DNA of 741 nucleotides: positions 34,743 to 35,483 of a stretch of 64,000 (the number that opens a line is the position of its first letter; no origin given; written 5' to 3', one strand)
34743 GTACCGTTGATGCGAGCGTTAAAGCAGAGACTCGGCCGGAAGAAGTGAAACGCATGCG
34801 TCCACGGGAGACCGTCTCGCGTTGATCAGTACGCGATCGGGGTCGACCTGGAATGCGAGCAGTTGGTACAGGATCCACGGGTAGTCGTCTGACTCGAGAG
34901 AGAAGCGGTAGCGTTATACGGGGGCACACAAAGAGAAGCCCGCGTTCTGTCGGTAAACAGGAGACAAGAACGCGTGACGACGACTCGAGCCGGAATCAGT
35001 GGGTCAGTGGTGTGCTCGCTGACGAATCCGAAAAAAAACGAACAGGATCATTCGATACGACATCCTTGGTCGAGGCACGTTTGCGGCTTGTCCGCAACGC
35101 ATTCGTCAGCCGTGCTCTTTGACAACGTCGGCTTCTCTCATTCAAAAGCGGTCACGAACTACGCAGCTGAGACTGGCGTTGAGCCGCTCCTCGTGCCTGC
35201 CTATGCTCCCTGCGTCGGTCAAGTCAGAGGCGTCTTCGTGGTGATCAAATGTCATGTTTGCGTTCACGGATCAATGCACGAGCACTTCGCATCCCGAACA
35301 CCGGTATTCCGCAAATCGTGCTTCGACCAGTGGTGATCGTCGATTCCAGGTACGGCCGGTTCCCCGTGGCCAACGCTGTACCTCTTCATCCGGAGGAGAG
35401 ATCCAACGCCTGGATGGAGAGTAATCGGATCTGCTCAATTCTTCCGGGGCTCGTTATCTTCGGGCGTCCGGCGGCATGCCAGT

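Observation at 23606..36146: Two ~1.6-kb near-identical inverted repeats bracket a 9.3-kb segment carrying the redox gene trio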

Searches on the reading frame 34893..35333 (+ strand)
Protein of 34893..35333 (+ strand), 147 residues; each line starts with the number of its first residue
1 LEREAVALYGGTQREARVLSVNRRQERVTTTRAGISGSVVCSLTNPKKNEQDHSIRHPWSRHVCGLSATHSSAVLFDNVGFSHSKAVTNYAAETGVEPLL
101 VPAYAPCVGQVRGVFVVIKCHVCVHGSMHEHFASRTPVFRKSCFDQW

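Call 37: search_protein_representatives(protein=window:34893-35333:+)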
Query: 147 residues. Proteins with E-value up to 0.001 (for the whole library): 33; up to 1e-10: 3; up to 1e-30: 2. The best 33 are listed.
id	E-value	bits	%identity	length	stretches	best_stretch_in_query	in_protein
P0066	8.2e-75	265.9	98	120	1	28-147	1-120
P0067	5.4e-51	188.7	66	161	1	6-147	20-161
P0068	6.9e-14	68.4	49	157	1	63-139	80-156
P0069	1.1e-09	54.7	50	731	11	95-114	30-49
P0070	4.4e-08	49.5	48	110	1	76-133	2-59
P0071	3.8e-07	46.5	44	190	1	75-142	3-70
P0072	1.1e-06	45.0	34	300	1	3-144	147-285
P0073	1.6e-06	44.4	40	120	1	65-144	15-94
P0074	2.5e-06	43.8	33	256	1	16-132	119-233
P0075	3.3e-06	43.5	37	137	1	62-142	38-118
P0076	3.6e-06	43.3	30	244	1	9-144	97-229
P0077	7.2e-06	42.4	37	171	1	36-137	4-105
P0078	1.4e-05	41.4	38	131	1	70-129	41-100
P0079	1.8e-05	41.1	41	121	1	70-137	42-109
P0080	2.2e-05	40.8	26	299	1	5-143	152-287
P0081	7.7e-05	39.0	35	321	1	67-138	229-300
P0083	1.8e-04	37.8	40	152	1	52-146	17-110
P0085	1.9e-04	37.8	33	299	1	5-131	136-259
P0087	2.2e-04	37.5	38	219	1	59-145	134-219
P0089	2.5e-04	37.4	26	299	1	5-139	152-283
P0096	5.9e-04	36.1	34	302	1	62-128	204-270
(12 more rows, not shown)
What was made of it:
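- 34893..35333 (+): Arm B: DDE core of a decayed IS630/Tc1-type transposase. The second catalytic Asp is kept in 'LFDN'. The catalytic Glu is replaced ('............' where relatives have '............'). phmmer against 1.8 billion representatives gave 33 hits (call 37).
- Tried and rejected: The full-library phmmer search then confirmed it (call 37).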

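Call 38: search_protein_families(library=pfam, proteins=[P0067, P0068, P0072, P0074, P0076, P0080, P0081, P0085, P0087, P0096], max_evalue=0.001)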
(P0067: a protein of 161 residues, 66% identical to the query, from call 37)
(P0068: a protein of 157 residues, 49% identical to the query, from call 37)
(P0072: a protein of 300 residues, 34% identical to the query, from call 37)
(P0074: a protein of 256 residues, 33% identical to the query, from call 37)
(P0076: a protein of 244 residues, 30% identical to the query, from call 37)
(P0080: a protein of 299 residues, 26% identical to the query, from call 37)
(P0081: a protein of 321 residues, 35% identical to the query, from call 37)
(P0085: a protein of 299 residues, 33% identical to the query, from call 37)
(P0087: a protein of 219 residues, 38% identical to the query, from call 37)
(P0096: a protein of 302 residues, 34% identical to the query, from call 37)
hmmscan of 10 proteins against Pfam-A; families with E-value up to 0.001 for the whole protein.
P0067 (161 aa): 0 families

P0068 (157 aa): 1 family
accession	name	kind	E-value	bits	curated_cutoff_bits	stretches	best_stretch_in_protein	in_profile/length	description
PF13358.12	DDE_3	-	5.6e-07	29.9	28.6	1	88-145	80-139/146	DDE superfamily endonuclease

P0072 (300 aa): 1 family
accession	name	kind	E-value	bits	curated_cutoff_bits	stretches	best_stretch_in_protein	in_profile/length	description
PF13358.12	DDE_3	-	1.6e-22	80.4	28.6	1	139-269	4-139/146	DDE superfamily endonuclease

P0074 (256 aa): 1 family
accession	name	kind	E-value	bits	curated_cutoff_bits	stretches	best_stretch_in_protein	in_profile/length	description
PF13358.12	DDE_3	-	4.7e-24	85.3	28.6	1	110-225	15-135/146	DDE superfamily endonuclease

P0076 (244 aa): 2 families
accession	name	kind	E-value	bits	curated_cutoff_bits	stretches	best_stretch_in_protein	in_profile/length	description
PF13358.12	DDE_3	-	4.2e-24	85.5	28.6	1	81-215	2-141/146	DDE superfamily endonuclease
PF01498.24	HTH_Tnp_Tc3_2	-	0.00022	21.9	31.5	1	8-52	7-50/72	Transposase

P0080 (299 aa): 1 family
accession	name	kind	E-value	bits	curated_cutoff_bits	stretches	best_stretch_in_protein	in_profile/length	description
PF13358.12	DDE_3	-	5.1e-23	82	28.6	1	142-274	4-141/146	DDE superfamily endonuclease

P0081 (321 aa): 2 families
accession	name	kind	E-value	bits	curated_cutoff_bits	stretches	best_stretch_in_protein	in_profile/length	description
PF13358.12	DDE_3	-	6.6e-18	65.4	28.6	1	180-292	16-141/146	DDE superfamily endonuclease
PF13384.12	HTH_23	-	0.00058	20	24.6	0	41-69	10-38/50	Homeodomain-like domain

P0085 (299 aa): 3 families
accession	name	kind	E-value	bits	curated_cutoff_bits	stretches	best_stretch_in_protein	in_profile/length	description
PF13358.12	DDE_3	-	4.5e-26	91.9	28.6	1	124-259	2-142/146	DDE superfamily endonuclease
PF07592.17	DDE_Tnp_ISAZ013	-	1.6e-05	24.5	26.9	0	64-152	31-114/308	Rhodopirellula transposase DDE domain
PF01498.24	HTH_Tnp_Tc3_2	-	9e-05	23.1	31.5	1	45-95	4-53/72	Transposase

P0087 (219 aa): 0 families

P0096 (302 aa): 1 family
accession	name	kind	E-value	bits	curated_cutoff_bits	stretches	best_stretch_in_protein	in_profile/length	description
PF13358.12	DDE_3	-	5.6e-22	78.6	28.6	1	138-266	2-135/146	DDE superfamily endonuclease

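Call 43: find_encoding_contigs(protein=P0068, flank=4000, max_places=6)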
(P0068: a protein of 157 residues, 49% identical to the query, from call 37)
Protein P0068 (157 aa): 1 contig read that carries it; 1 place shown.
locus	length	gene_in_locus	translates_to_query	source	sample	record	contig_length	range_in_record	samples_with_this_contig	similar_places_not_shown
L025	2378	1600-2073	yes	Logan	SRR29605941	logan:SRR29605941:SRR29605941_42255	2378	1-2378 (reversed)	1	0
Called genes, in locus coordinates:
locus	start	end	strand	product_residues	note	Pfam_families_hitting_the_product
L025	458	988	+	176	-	PF10163:EnY2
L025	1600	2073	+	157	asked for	PF13358:DDE_3 (weak)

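Call 46: find_encoding_contigs(protein=P0071, flank=5000, max_places=4)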
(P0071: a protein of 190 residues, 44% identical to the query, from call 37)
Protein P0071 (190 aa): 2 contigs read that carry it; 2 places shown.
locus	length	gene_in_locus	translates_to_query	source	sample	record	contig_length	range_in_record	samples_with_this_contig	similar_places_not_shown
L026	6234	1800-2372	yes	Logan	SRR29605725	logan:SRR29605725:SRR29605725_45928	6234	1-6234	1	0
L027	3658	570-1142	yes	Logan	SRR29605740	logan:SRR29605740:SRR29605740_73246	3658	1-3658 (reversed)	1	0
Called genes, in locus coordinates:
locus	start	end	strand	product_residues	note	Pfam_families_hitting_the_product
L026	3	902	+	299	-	?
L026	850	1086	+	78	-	-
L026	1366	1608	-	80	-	-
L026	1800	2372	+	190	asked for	PF13358:DDE_3 (weak)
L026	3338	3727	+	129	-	-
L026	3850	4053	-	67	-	-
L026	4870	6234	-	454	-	?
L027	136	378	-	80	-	-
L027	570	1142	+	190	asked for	PF13358:DDE_3 (weak)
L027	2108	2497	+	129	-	-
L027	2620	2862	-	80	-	-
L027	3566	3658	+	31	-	?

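Call 47: find_encoding_contigs(protein=P0083, flank=5000, max_places=4)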
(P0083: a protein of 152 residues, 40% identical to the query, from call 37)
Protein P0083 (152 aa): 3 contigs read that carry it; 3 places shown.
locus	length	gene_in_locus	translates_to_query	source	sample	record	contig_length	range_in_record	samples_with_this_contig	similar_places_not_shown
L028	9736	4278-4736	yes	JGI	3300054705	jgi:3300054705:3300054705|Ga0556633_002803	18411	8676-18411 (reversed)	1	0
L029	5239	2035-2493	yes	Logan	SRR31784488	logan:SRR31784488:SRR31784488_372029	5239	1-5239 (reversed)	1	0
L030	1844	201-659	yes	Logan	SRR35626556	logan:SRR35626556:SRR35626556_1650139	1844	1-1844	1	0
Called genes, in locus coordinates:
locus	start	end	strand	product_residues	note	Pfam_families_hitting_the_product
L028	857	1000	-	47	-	-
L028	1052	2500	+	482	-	-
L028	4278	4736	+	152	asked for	-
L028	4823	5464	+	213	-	-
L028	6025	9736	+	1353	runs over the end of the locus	PF02383:Syja_N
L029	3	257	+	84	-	?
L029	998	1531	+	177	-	-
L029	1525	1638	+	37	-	-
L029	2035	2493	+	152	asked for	-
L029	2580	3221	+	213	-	-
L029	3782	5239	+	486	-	?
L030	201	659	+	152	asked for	-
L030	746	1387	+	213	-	-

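Call 48: find_encoding_contigs(protein=P0087, flank=5000, max_places=4)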
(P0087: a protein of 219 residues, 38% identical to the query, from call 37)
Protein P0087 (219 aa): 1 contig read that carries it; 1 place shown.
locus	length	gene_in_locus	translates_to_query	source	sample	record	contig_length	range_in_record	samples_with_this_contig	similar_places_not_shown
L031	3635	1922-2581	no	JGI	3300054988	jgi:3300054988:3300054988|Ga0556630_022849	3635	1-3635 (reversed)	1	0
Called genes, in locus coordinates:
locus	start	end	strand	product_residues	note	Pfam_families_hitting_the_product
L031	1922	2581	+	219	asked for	-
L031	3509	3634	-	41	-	?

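Call 50: list_cluster_members(proteins=[L025:458-988:+, L028:1052-2500:+, L028:4823-5464:+, L026:3338-3727:+, P0072, P0080, P0096, P0085])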
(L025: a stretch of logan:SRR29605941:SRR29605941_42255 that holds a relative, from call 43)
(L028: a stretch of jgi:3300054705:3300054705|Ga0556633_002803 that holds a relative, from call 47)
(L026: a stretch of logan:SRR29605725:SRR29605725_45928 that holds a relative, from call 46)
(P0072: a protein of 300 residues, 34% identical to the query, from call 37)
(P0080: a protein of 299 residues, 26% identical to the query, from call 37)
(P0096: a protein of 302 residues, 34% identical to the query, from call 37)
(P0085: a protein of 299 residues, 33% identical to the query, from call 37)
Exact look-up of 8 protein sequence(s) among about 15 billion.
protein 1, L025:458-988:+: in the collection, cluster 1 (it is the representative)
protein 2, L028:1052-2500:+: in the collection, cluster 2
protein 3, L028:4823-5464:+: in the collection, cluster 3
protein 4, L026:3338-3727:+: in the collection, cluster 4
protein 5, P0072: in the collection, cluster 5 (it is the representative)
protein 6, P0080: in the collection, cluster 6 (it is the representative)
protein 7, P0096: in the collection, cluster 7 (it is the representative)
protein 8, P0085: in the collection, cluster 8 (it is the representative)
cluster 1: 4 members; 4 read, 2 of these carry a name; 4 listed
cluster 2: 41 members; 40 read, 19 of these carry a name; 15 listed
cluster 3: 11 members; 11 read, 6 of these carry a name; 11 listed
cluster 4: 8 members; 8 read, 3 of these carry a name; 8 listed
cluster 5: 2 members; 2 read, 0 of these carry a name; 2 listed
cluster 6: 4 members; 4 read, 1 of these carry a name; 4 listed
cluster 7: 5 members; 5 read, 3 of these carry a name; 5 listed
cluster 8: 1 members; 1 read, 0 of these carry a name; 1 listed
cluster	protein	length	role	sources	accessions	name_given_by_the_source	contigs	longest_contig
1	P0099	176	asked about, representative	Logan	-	-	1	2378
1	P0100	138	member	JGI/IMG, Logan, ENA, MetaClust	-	hypothetical protein | \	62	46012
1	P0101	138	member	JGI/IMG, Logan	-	hypothetical protein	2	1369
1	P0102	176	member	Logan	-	-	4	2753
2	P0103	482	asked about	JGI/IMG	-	hypothetical protein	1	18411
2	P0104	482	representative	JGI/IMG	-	hypothetical protein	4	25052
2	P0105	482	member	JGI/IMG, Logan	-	hypothetical protein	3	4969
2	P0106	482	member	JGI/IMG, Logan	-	hypothetical protein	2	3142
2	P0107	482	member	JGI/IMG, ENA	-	hypothetical protein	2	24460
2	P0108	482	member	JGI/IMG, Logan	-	hypothetical protein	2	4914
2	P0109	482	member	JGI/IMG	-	hypothetical protein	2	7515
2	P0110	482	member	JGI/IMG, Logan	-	hypothetical protein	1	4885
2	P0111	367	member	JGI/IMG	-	hypothetical protein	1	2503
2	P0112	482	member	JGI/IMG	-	hypothetical protein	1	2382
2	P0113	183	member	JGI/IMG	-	hypothetical protein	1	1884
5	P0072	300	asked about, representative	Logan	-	-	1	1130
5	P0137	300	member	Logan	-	-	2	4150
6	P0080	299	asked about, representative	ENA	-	-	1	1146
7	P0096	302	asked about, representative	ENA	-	-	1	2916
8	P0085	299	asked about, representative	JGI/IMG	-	-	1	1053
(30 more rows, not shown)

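Call 63: find_encoding_contigs(protein=P0137, flank=3000, max_places=4)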
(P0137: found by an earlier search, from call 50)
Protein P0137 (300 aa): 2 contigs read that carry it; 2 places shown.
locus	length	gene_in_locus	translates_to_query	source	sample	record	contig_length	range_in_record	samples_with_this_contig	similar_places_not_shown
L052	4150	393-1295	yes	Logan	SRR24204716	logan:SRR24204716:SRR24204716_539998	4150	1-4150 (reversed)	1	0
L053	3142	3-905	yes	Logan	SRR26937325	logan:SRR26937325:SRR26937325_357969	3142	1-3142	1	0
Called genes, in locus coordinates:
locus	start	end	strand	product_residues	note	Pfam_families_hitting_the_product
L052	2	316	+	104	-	?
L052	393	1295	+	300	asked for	PF13358:DDE_3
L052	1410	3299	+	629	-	-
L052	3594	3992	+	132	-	-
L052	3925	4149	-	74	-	?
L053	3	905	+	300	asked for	PF13358:DDE_3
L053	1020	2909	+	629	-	-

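Call 64: search_protein_families(library=ncbifam, proteins=[P0072, P0080, P0096, P0085, P0089, window:34893-35333:+], max_evalue=0.01)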
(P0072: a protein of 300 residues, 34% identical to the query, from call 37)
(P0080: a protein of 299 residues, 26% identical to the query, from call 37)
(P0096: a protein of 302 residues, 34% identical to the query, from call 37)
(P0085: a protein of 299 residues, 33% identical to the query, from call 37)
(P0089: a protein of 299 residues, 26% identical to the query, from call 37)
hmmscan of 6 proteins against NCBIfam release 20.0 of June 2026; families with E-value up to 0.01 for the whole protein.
P0072 (300 aa): 1 family
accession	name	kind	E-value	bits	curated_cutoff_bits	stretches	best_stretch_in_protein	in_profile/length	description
NF033545.0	transpos_IS630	equivalog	4.2e-35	121.6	100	1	8-266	3-278/299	IS630 family transposase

P0080 (299 aa): 2 families
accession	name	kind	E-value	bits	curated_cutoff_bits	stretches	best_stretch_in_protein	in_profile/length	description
NF033545.0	transpos_IS630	equivalog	1.6e-32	113.1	100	1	18-272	13-281/299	IS630 family transposase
NF033516.0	transpos_IS3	equivalog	0.0011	18.3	160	0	19-111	102-186/369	IS3 family transposase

P0096 (302 aa): 2 families
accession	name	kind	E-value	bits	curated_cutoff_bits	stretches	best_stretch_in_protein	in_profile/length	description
NF033545.0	transpos_IS630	equivalog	9.6e-32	110.6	100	1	13-265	8-277/299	IS630 family transposase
NF033577.2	transpos_IS481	equivalog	0.0038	16.8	224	1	18-251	14-229/284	IS481 family transposase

P0085 (299 aa): 3 families
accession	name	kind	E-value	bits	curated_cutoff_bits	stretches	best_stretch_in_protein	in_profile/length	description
NF033545.0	transpos_IS630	equivalog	6.4e-36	124.3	100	1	3-262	14-287/299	IS630 family transposase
NF033516.0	transpos_IS3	equivalog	4.7e-07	29.4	160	1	3-102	102-197/369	IS3 family transposase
NF033519.0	transpos_ISAzo13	equivalog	2.5e-06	26.8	200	1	57-146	104-188/387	ISAzo13 family transposase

P0089 (299 aa): 5 families
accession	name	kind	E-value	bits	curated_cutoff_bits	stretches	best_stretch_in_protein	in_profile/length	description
NF033545.0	transpos_IS630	equivalog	1.3e-36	126.6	100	1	19-274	14-283/299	IS630 family transposase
NF033516.0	transpos_IS3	equivalog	7.9e-06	25.3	160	1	196-279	257-341/369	IS3 family transposase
NF033577.2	transpos_IS481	equivalog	0.00064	19.3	224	1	15-270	11-247/284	IS481 family transposase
NF033587.1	transpos_IS6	equivalog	0.0013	18.5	125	1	2-53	6-63/202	IS6 family transposase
TIGR04381.1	HTH_TypR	domain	0.0096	15.9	30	0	13-40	17-44/49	TyrR/PhhR family helix-turn-helix DNA-binding protein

window:34893-35333:+ (147 aa): 0 families
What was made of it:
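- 34893..35333 (+): The hits are DDE_3 (call 38) and IS630 family, NF033545, above the curated cut-off (call 64).
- On Tc1/mariner/IS630 superfamily transposon: The relatives score 4.5e-26 to 6.6e-18 on Pfam DDE_3 (call 38) and 110-127 bits on NCBIfam IS630, cut-off 100 (call 64).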

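Call 67: search_solved_structures(query=L052:1410-3296:+, max_evalue=0.01)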
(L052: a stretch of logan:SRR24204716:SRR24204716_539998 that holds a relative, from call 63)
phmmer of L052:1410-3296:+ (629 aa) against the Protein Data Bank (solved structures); distinct sequences matched with E-value up to 0.01: 0.
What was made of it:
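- Tried and rejected: phmmer of the single 629-aa ORF against PDB gave nothing (call 67).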

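Call 68: search_protein_families(library=pfam, proteins=[L052:1410-3296:+], max_evalue=1)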
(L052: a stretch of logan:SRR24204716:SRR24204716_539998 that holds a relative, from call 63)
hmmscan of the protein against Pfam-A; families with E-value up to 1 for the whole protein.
L052:1410-3296:+ (629 aa): 1 family
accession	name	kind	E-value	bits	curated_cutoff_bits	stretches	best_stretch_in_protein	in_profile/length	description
PF24559.1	UBA_RAD5A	-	0.15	12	27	0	48-66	9-27/45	DNA repair protein RAD5A UBA domain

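Call 69: find_homologous_proteins(query=L052:1410-3296:+, max_evalue=0.00001)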
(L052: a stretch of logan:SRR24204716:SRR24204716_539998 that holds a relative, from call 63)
Query L052:1410-3296:+ (629 aa): 48 proteins with E <= 0.00001 among 8000 candidates.
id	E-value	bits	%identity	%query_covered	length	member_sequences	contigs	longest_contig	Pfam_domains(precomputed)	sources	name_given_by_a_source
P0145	0.0e+0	1439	100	100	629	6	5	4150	-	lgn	-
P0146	6.0e-297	1004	73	93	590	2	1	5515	-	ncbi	-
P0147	3.3e-241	820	58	99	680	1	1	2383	-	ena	-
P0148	1.1e-192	660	51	97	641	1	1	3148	PF26935.1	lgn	-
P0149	2.4e-163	563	48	97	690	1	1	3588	PF26935.1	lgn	-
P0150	2.4e-160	553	48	88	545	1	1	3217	-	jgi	jgi:hypothetical protein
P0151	1.6e-139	484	45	97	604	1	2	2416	-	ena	-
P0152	4.9e-139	483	45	96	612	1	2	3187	PF26935.1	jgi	-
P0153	1.4e-131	458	43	97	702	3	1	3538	-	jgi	-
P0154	8.7e-131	455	42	97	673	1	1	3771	-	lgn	-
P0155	1.8e-128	448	40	97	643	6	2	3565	PF26935.1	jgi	jgi:transposase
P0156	8.0e-128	446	39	99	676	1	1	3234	PF26935.1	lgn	-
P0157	2.7e-126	441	42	96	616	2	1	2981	-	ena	-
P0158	4.4e-126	440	41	96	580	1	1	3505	-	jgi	jgi:hypothetical protein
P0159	5.4e-126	440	38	97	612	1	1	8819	PF26935.1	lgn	-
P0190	1.9e-98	349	36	90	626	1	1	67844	-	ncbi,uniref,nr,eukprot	ncbi:hypothetical protein TSOC_011071 [Tetrabaena socialis]|uniref:Uncharacterized protein n=1 Tax=T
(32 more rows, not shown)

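Call 70: search_protein_families(library=pfam, proteins=[P0148, P0155, P0159, P0190], max_evalue=0.1)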
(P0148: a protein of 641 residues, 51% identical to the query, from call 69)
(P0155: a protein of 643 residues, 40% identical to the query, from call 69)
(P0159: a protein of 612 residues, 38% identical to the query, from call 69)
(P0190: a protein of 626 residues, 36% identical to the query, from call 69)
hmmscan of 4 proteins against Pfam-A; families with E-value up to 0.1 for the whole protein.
P0148 (641 aa): 1 family
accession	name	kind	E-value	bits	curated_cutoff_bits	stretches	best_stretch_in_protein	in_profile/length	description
PF07282.18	Cas12f1-like_TNB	-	0.031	14.9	26.3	0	547-609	19-60/60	Cas12f1-like, TNB domain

P0155 (643 aa): 2 families
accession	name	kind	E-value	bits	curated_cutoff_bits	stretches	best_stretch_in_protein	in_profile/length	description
PF07282.18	Cas12f1-like_TNB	-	0.005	17.4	26.3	1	551-611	17-60/60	Cas12f1-like, TNB domain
PF07124.16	Phytoreo_P8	-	0.082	12.3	22.3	0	291-330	6-44/427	Phytoreovirus outer capsid protein P8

P0159 (612 aa): 0 families

P0190 (626 aa): 0 families
